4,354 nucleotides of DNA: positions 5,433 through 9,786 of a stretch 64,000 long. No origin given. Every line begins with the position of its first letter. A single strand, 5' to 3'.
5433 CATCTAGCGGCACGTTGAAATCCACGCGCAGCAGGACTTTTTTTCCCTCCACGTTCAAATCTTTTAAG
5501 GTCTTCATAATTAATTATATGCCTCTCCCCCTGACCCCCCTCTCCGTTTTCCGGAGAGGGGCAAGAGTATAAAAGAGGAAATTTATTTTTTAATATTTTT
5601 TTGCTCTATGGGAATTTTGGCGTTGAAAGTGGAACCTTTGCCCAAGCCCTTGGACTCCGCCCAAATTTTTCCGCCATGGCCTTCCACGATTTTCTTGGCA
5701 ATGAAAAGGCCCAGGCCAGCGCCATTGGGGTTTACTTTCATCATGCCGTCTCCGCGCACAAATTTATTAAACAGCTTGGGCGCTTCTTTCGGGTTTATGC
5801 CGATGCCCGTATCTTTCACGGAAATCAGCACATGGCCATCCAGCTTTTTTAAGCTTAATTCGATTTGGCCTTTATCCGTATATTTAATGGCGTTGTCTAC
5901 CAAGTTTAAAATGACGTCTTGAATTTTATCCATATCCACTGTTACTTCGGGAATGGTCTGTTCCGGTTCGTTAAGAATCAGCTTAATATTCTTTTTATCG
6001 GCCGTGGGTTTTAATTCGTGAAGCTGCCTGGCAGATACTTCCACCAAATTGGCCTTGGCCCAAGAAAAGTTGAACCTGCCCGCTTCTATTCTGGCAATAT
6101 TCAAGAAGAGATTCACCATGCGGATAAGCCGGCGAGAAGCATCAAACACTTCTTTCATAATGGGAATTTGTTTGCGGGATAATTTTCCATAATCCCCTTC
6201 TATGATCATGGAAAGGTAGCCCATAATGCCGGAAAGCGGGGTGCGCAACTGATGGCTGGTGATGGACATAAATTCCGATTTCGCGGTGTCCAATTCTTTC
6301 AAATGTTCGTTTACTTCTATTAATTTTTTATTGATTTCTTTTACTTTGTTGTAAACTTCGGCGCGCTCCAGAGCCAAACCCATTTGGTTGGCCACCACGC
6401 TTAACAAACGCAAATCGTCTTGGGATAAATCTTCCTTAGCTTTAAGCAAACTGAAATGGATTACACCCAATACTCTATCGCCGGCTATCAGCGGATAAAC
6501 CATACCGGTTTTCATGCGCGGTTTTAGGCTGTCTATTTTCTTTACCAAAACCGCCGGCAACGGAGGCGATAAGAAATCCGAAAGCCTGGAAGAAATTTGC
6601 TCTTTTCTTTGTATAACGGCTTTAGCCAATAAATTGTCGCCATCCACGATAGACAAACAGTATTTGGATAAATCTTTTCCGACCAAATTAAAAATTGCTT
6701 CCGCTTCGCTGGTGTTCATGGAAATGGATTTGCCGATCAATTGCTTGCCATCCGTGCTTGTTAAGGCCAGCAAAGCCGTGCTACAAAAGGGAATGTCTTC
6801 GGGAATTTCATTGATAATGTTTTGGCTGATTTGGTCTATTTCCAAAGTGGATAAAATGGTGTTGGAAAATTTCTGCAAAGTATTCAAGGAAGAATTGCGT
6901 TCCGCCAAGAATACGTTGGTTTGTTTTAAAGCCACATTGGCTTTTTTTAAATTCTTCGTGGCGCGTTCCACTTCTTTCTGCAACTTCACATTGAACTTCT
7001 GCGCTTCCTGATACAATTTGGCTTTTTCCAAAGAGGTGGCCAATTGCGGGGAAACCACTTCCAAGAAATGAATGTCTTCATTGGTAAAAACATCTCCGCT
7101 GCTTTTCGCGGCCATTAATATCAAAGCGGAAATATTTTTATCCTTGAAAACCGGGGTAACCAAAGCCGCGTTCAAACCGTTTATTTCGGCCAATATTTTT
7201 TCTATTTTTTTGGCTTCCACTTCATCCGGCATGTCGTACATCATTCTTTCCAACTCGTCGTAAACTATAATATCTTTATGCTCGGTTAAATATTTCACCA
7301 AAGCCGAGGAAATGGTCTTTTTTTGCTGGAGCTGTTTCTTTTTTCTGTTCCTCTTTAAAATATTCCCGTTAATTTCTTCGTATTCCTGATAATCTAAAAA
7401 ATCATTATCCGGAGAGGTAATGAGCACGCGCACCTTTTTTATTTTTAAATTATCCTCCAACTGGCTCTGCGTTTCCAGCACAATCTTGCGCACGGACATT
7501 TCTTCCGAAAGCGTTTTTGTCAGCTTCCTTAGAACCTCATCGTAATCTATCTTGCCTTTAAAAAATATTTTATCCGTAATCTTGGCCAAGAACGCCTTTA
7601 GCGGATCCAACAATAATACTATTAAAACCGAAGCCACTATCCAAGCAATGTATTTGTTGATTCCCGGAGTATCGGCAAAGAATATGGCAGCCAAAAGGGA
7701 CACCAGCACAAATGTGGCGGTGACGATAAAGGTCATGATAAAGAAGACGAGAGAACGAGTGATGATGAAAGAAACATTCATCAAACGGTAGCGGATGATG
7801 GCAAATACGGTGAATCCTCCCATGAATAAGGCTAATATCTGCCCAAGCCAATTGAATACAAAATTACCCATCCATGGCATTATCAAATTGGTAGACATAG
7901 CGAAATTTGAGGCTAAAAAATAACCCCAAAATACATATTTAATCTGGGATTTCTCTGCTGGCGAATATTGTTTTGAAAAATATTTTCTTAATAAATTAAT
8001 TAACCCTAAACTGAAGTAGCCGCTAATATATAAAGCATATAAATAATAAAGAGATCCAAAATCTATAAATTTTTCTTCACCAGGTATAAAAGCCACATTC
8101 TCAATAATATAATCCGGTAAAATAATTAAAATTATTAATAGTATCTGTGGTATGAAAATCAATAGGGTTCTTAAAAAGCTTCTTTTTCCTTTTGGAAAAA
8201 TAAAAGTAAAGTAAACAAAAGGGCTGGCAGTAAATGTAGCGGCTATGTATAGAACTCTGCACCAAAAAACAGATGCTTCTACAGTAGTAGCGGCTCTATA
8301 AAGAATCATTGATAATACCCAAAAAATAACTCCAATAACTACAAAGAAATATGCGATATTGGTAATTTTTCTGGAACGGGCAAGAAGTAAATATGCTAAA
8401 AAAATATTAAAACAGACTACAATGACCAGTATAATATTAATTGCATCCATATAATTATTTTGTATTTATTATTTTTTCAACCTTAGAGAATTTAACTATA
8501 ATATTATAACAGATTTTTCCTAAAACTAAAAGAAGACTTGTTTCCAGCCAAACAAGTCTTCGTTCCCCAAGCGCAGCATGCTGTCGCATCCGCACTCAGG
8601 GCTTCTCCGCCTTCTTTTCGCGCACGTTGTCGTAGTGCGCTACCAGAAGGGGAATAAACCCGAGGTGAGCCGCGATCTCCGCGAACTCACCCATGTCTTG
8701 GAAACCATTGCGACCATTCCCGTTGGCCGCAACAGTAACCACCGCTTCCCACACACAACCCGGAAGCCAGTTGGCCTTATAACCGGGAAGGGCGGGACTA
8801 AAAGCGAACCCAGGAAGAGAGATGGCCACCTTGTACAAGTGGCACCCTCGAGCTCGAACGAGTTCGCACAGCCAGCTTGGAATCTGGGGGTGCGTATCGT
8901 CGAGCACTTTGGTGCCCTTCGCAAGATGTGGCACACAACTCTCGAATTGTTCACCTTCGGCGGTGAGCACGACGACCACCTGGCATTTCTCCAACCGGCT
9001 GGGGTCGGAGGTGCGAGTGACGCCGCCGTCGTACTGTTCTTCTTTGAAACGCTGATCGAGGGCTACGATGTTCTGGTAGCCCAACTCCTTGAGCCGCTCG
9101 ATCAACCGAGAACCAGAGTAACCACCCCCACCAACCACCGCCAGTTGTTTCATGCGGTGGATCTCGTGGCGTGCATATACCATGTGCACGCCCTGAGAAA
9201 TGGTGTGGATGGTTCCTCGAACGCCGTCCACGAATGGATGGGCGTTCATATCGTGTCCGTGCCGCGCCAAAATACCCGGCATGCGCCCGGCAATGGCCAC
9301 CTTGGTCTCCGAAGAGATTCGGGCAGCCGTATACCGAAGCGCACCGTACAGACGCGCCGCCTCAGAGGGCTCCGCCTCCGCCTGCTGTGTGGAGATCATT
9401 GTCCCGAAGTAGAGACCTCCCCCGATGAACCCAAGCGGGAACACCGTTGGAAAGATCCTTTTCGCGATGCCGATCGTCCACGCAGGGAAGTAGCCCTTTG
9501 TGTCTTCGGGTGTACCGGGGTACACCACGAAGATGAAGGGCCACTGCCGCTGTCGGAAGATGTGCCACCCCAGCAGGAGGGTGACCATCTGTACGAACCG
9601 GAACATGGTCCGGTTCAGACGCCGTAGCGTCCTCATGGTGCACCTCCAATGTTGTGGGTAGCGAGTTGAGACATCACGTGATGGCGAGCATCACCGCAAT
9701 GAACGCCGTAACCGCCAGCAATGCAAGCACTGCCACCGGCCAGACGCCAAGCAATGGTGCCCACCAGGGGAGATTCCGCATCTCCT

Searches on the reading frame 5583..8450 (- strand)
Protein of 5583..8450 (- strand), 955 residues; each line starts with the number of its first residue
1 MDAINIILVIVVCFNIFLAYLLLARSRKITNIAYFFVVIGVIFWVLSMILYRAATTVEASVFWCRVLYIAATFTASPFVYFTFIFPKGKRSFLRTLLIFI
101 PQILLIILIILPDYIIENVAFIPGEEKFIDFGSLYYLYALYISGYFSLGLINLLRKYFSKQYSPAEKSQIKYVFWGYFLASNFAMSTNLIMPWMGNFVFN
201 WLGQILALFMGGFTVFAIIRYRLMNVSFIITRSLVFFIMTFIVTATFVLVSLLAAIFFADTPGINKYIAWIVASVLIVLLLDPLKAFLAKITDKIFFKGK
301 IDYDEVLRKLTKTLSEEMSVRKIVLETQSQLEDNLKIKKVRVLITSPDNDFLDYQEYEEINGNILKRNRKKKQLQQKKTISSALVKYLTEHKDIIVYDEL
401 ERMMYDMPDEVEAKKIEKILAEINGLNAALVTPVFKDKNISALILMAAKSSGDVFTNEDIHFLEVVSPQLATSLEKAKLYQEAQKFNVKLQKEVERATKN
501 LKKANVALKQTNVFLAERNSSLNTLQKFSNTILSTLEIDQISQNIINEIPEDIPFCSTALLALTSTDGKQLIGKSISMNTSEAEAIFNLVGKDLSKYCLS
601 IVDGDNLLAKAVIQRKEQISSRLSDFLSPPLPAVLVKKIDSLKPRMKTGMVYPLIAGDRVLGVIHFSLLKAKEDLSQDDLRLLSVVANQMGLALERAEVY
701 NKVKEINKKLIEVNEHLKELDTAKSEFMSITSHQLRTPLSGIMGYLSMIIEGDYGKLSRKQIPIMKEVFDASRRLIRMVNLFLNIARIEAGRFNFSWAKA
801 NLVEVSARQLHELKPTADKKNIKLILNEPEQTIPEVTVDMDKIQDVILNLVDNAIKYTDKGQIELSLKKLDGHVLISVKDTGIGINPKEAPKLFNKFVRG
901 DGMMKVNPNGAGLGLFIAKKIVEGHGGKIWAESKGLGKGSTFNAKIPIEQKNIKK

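Call 47: search_protein_families(library=pfam, proteins=[window:5583-8450:-], max_evalue=0.001)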
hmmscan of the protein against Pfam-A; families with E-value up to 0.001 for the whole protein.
window:5583-8450:- (955 aa): 8 families
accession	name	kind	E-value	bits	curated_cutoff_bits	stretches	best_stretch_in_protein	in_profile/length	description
PF02518.31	HATPase_c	-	5.4e-27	94.9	26.4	1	839-949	2-110/111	Histidine kinase-, DNA gyrase B-, and HSP90-like ATPase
PF13185.12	GAF_2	-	6.4e-15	56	28.6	1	536-695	2-136/136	GAF domain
PF00512.31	HisKA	-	1e-12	48.3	26.9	1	723-791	1-66/66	His Kinase A (phospho-acceptor) domain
PF13492.12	GAF_3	-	1.8e-10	41.8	27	1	646-696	80-129/129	GAF domain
PF01590.32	GAF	-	3e-10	41.2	22.4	1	644-694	85-133/133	GAF domain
PF16927.11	HisKA_7TM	-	4.1e-10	40.3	28.6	1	8-226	2-222/224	N-terminal 7TM region of histidine kinase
PF05276.19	SH3BP5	-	0.00015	22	25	0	448-536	31-121/231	SH3 domain-binding protein 5 (SH3BP5)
PF11849.14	DUF3369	-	0.00035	21.3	27.2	0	609-702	76-167/168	Domain of unknown function (DUF3369)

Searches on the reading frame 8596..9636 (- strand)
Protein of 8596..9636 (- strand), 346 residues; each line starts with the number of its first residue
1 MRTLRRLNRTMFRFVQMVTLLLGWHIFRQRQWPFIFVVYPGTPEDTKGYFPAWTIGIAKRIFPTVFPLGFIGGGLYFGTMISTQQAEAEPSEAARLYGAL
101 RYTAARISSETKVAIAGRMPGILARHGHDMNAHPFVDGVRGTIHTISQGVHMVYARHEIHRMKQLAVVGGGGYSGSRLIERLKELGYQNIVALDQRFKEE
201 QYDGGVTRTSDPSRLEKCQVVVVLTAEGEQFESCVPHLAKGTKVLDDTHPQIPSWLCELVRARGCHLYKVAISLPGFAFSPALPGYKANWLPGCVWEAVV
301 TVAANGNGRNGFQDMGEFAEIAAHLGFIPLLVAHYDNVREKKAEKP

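Call 13: search_protein_families(library=pfam, proteins=[window:8596-9636:-], max_evalue=0.01)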
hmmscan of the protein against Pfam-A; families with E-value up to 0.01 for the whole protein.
window:8596-9636:- (346 aa): 2 families
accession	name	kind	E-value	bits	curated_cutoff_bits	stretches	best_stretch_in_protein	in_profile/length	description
PF01370.27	Epimerase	-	0.0014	18.5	20.9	1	167-224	3-71/240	NAD dependent epimerase/dehydratase family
PF01118.30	Semialdhyde_dh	-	0.0064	17.3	26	0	165-246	2-95/121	Semialdehyde dehydrogenase, NAD binding domain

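Call 62: search_protein_families(library=ncbifam, proteins=[window:8596-9636:-], max_evalue=0.01)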
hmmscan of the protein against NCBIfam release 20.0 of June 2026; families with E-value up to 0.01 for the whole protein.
window:8596-9636:- (346 aa): 0 families
